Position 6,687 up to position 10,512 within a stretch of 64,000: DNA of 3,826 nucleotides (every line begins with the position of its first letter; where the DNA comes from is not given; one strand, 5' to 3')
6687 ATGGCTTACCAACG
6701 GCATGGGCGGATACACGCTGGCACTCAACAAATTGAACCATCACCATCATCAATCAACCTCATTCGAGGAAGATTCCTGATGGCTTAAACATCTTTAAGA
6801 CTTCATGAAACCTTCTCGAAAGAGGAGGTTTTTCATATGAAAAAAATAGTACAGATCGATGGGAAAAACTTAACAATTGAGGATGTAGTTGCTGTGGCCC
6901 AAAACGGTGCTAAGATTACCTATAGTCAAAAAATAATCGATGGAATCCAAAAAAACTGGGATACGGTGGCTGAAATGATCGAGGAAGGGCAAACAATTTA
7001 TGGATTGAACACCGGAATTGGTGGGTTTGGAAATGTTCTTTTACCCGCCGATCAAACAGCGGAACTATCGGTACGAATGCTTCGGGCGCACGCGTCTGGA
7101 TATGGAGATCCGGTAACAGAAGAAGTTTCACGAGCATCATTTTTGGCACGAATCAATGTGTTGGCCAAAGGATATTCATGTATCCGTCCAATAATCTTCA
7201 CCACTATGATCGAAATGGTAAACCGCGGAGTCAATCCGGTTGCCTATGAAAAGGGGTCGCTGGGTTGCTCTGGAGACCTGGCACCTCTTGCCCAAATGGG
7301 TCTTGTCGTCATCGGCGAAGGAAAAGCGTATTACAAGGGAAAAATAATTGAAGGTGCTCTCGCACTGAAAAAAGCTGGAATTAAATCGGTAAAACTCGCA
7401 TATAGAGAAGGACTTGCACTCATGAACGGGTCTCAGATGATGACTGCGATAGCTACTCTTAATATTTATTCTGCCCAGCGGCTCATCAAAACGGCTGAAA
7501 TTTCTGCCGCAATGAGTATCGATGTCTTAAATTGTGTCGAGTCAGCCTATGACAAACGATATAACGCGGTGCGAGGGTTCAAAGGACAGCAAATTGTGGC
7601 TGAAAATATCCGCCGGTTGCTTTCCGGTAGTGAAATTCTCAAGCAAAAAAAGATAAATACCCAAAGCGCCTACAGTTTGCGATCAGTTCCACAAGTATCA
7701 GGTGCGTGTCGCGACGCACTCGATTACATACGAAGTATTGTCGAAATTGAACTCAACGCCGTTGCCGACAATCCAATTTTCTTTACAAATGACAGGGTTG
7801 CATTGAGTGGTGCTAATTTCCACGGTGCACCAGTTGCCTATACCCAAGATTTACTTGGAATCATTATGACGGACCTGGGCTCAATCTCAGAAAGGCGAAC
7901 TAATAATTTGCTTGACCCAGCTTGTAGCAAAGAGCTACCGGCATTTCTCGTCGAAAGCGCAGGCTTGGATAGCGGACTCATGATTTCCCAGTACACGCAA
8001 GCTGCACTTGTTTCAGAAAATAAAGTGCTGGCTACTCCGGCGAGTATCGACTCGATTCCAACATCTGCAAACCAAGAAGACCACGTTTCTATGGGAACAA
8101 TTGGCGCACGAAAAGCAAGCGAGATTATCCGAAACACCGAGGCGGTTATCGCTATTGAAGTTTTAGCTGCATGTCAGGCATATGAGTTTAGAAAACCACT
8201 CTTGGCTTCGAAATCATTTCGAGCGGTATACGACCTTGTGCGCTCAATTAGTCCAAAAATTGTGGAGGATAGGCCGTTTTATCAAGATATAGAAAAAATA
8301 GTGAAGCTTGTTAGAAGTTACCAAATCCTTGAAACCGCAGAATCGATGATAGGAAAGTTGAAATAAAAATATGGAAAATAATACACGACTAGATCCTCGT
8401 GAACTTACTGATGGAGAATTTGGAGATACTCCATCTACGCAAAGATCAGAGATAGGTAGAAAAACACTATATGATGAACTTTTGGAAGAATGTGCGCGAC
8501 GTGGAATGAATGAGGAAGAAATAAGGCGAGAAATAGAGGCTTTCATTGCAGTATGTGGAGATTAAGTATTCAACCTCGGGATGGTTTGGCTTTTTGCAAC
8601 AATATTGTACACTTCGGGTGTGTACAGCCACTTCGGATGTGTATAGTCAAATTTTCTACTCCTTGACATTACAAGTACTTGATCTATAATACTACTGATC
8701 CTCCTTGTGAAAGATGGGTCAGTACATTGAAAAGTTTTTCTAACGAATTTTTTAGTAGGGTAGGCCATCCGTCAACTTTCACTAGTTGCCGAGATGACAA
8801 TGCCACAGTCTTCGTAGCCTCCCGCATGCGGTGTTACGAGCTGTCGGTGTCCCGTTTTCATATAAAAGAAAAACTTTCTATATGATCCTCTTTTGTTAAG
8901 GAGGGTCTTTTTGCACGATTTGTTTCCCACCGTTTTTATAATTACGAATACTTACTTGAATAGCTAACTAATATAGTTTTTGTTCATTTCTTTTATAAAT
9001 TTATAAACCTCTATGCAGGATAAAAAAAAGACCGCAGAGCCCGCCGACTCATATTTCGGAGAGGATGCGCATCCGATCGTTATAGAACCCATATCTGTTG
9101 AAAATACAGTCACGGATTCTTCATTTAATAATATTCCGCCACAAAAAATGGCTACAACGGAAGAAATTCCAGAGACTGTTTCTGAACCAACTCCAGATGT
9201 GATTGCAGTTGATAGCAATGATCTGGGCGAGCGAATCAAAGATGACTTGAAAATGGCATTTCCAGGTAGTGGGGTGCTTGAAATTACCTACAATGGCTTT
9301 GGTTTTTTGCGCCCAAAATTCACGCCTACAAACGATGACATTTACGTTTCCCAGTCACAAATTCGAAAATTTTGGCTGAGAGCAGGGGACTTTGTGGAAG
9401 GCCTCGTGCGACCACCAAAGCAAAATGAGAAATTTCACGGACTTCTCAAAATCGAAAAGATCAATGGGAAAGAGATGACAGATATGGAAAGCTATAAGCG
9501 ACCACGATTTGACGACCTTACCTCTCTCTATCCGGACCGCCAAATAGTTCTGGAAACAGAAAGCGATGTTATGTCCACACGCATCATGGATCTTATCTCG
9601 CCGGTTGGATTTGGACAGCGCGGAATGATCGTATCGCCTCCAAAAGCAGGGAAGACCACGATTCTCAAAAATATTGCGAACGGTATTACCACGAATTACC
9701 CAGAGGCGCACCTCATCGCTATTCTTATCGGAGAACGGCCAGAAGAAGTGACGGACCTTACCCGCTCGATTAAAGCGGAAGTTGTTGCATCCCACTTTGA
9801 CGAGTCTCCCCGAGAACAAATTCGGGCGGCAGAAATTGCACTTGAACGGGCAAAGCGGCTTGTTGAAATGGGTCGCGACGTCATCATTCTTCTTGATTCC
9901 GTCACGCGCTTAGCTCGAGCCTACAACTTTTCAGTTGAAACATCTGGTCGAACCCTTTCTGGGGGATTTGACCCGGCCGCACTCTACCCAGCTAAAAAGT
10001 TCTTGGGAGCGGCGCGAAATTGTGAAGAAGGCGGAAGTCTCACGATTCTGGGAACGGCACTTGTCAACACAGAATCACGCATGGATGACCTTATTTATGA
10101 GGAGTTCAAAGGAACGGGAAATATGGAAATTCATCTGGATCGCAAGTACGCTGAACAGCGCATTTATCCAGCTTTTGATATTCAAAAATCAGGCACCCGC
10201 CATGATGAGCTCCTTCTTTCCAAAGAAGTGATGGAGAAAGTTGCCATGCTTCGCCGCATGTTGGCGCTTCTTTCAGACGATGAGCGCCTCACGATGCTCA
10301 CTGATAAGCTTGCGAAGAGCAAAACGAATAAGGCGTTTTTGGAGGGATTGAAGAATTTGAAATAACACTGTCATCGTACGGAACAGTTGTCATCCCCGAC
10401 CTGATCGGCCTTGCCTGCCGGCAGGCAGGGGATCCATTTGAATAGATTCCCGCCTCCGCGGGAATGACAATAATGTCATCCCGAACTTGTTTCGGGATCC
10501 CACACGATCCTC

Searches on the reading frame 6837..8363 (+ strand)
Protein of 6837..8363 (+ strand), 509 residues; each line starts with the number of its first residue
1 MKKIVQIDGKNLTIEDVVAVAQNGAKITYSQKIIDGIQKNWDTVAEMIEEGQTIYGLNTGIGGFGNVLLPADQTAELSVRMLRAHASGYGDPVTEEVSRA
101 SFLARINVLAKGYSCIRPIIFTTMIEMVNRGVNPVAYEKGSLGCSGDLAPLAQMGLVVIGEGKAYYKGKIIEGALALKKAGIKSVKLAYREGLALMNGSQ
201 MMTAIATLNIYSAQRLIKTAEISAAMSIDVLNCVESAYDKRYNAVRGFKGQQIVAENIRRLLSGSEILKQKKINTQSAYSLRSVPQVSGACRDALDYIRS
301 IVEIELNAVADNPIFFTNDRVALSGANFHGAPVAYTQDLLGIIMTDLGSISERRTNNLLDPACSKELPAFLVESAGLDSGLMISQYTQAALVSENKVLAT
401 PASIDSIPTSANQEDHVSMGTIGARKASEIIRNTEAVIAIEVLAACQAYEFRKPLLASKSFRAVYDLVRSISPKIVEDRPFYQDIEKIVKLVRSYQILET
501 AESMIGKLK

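Call 32: search_protein_families(library=pfam, proteins=[window:6837-8363:+], max_evalue=0.00001)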
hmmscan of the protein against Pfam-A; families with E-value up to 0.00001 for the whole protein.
window:6837-8363:+ (509 aa): 1 family
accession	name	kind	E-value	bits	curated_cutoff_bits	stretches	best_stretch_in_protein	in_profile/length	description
PF00221.24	Lyase_aromatic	-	2.7e-172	574.1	27.3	1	12-469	1-465/466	Aromatic amino acid lyase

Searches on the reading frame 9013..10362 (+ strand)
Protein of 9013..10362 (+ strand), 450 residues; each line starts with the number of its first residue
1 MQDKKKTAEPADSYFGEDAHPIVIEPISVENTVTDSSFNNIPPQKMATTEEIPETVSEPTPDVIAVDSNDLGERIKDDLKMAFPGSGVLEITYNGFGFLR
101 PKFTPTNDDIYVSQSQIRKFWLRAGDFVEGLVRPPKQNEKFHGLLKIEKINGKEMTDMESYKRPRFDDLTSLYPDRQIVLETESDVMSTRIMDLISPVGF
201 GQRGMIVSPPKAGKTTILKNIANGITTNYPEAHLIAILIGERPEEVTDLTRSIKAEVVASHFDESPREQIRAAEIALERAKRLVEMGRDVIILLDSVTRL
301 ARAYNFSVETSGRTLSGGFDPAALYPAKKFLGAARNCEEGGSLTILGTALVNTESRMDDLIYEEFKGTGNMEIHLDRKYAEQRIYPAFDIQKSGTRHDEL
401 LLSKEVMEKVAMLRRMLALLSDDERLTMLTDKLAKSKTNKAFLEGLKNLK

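Call 32: search_protein_families(library=pfam, proteins=[window:9013-10362:+], max_evalue=0.00001)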
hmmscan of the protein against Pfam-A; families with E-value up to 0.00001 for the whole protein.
window:9013-10362:+ (450 aa): 2 families
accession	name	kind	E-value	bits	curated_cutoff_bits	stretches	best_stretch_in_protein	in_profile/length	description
PF00006.31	ATP-synt_ab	-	4.2e-29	102.1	29.5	1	190-393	3-211/213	ATP synthase alpha/beta family, nucleotide-binding domain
PF07497.18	Rho_RNA_bind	-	1.7e-27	95.5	27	1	86-154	2-71/73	Rho termination factor, RNA-binding domain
